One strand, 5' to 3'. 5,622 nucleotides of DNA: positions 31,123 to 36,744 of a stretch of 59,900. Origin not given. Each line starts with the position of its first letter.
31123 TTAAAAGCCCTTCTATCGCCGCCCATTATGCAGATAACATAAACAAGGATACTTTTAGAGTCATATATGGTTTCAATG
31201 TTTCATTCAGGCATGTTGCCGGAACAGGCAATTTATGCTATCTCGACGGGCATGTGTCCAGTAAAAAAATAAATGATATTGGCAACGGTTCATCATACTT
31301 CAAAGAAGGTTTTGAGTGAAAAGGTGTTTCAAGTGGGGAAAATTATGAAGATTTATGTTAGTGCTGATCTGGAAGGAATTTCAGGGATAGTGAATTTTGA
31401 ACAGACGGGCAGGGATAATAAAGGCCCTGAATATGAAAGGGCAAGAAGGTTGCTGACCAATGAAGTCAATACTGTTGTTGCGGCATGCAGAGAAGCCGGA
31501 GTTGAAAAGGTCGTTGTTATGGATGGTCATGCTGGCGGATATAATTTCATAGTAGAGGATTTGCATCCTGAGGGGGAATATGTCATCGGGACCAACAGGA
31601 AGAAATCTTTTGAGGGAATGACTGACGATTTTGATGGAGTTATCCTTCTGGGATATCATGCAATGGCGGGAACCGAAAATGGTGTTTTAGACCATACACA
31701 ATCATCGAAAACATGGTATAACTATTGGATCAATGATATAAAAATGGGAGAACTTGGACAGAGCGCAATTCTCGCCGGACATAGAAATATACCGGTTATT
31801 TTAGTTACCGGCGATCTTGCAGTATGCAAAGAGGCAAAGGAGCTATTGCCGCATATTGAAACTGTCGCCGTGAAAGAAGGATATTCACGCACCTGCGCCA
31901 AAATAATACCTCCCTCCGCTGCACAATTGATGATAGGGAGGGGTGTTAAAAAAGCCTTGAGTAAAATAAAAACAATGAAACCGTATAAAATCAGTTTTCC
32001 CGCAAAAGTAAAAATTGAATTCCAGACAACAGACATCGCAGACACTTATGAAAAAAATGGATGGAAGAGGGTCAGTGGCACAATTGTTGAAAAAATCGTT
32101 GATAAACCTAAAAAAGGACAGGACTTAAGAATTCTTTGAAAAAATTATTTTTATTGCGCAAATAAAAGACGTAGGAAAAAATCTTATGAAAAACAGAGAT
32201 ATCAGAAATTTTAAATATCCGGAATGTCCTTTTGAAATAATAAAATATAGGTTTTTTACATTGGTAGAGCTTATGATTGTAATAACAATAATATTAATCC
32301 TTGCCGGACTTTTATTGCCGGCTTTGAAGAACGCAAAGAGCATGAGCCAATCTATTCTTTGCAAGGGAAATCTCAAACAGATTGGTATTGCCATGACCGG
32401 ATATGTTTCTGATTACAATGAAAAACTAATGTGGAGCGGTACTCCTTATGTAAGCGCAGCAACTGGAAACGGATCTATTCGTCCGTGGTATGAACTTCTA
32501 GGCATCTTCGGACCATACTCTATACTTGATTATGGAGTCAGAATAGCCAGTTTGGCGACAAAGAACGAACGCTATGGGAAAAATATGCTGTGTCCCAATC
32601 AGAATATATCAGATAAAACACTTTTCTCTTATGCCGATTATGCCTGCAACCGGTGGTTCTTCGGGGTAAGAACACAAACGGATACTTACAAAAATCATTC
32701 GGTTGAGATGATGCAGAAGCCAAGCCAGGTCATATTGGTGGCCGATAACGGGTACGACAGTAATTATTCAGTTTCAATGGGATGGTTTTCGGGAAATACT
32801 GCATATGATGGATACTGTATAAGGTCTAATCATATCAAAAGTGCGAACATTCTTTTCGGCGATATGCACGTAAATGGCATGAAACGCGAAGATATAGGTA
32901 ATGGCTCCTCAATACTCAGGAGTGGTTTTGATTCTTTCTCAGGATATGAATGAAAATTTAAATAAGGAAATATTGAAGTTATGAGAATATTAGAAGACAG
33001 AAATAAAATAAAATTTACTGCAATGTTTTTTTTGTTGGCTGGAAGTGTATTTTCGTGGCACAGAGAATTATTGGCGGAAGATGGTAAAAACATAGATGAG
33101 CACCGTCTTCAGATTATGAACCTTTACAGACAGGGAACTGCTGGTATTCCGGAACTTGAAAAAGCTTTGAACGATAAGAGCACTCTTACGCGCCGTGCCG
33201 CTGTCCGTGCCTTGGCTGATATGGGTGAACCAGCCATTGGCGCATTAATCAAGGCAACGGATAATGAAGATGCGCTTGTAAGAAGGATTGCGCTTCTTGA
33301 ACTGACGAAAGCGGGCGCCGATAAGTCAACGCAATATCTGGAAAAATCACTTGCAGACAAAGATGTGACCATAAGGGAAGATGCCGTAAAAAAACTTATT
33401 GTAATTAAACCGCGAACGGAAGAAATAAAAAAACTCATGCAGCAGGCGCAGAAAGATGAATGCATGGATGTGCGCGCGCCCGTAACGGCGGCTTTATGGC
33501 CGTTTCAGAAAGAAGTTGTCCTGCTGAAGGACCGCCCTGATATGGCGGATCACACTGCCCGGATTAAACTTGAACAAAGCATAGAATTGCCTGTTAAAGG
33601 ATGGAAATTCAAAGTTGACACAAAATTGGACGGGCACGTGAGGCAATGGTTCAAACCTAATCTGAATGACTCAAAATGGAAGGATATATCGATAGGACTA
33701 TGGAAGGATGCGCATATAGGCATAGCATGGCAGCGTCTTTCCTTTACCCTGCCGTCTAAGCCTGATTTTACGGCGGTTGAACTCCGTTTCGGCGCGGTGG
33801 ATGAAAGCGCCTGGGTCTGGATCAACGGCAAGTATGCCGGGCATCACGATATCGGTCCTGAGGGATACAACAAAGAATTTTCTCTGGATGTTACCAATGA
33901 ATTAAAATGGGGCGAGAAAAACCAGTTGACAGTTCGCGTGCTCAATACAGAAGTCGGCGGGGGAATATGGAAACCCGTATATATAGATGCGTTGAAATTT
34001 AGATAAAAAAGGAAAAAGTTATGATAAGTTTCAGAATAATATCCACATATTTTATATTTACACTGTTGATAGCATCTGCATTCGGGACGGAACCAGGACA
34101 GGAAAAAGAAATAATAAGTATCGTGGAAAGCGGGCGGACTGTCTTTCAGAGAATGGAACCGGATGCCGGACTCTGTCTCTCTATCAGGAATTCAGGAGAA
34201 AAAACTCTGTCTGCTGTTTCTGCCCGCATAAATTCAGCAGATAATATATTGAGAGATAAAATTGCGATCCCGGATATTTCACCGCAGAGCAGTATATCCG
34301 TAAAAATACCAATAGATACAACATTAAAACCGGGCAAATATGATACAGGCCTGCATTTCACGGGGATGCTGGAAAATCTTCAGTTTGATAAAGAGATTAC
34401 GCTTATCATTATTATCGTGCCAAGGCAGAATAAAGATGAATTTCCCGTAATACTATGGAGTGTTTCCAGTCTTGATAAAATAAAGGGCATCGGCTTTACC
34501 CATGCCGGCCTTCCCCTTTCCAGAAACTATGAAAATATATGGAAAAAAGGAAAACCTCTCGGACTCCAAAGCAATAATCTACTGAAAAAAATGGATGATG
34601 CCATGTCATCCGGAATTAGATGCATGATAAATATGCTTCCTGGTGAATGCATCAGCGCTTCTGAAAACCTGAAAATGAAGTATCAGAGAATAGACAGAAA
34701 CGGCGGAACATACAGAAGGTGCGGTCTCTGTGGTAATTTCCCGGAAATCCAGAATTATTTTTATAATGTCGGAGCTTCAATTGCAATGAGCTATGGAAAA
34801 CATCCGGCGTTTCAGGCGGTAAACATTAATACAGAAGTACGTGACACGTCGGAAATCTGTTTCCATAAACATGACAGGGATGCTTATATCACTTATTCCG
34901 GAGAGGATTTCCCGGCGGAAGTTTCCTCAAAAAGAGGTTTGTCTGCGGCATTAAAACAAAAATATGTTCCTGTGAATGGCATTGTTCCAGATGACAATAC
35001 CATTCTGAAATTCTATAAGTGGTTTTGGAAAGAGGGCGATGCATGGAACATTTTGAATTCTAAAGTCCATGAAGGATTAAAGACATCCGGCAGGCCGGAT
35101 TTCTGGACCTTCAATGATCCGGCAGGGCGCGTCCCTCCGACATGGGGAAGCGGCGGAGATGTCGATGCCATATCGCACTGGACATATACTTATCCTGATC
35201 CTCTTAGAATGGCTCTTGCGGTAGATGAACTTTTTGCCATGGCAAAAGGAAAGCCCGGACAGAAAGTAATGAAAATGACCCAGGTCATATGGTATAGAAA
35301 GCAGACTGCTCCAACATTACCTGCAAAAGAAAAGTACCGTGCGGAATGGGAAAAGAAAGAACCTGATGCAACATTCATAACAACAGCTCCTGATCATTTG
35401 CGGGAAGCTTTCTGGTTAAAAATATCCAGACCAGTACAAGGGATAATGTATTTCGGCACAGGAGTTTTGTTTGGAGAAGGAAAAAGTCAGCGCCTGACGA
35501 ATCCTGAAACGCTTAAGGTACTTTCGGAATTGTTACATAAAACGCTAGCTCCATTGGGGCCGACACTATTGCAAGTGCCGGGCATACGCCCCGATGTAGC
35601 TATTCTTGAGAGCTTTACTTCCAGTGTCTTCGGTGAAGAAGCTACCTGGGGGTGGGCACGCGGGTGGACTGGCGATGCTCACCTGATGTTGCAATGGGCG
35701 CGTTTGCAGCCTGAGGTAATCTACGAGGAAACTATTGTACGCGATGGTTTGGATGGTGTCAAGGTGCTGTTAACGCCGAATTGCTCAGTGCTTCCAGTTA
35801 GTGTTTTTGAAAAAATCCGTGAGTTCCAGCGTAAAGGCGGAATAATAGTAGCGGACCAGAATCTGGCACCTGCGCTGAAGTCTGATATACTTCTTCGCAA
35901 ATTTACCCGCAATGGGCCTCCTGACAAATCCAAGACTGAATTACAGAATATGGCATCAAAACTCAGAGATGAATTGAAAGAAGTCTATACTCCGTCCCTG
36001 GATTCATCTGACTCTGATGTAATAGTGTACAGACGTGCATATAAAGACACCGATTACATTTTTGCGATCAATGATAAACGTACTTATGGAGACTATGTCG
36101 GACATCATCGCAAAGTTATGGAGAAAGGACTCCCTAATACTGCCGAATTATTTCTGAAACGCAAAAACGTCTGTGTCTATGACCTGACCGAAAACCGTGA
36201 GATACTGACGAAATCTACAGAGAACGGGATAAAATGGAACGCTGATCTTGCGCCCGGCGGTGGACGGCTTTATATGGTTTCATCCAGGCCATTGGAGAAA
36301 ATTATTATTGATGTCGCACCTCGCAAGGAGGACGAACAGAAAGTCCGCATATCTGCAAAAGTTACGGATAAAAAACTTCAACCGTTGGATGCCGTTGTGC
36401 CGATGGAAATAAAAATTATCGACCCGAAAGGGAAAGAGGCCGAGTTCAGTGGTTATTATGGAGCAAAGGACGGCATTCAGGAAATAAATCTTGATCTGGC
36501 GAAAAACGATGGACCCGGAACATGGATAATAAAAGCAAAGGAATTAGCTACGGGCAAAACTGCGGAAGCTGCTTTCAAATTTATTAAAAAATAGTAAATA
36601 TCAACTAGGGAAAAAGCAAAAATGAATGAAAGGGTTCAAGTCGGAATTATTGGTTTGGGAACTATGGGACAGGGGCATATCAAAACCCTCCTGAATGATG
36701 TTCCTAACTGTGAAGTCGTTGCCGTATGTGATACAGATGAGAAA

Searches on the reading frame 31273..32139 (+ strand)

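Call 72: search_protein_families(library=pfam, proteins=[window:31273-32139:+], max_evalue=0.001)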
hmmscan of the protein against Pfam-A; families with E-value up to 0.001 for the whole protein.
window:31273-32139:+ (288 aa): 1 family
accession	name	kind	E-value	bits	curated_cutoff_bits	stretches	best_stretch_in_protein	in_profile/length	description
PF04951.18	Peptidase_M55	-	5.8e-79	265.7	25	1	25-273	1-249/264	D-aminopeptidase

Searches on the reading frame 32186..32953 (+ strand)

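Call 20: search_protein_families(library=pfam, proteins=[window:32186-32953:+], max_evalue=0.001)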
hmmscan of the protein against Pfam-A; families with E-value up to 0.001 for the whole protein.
window:32186-32953:+ (255 aa): 1 family
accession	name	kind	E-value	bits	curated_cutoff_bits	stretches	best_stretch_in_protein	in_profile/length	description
PF07596.16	SBP_bac_10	-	3.5e-05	24.4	23.3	0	59-79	12-32/268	Protein of unknown function (DUF1559)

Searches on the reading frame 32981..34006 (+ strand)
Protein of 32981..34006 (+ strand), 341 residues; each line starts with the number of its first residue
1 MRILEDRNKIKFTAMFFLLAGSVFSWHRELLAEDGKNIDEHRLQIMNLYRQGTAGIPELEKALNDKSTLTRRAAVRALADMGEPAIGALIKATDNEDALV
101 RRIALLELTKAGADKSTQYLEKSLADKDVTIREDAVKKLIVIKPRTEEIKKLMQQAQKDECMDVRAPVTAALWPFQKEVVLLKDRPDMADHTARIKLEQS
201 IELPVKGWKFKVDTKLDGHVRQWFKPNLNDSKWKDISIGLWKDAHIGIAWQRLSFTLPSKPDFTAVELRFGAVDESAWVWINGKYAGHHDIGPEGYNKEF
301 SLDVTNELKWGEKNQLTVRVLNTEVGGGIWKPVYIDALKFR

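Call 20: search_protein_families(library=pfam, proteins=[window:32981-34006:+], max_evalue=0.001)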
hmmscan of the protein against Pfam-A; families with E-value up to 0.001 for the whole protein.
window:32981-34006:+ (341 aa): 6 families
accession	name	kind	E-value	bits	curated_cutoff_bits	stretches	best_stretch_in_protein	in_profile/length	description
PF13646.12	HEAT_2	-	1.9e-12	47.7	27.7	1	56-137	1-85/88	HEAT repeats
PF02837.24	Glyco_hydro_2_N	-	6.4e-09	36.4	28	1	245-324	63-137/169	Glycosyl hydrolases family 2, sugar binding domain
PF02985.28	HEAT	-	2.7e-07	30.6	23.5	0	56-82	2-28/31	HEAT repeat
PF13364.12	BetaGal_ABD2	-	6.9e-05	24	23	1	222-323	6-109/112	Beta-galactosidase second all-beta domain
PF03130.22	HEAT_PBS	-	0.00015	22.4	20.9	0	71-94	2-26/27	PBS lyase HEAT-like repeat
PF13513.12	HEAT_EZ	-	0.00039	21.3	27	0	56-79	30-53/55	HEAT-like repeat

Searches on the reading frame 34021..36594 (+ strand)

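Call 20: search_protein_families(library=pfam, proteins=[window:34021-36594:+], max_evalue=0.001)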
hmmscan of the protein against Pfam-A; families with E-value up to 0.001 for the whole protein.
window:34021-36594:+ (857 aa): 1 family
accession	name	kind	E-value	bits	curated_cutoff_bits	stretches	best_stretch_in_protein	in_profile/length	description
PF01835.25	MG2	-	7.4e-06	26.7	32.8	1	773-852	15-94/96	MG2 domain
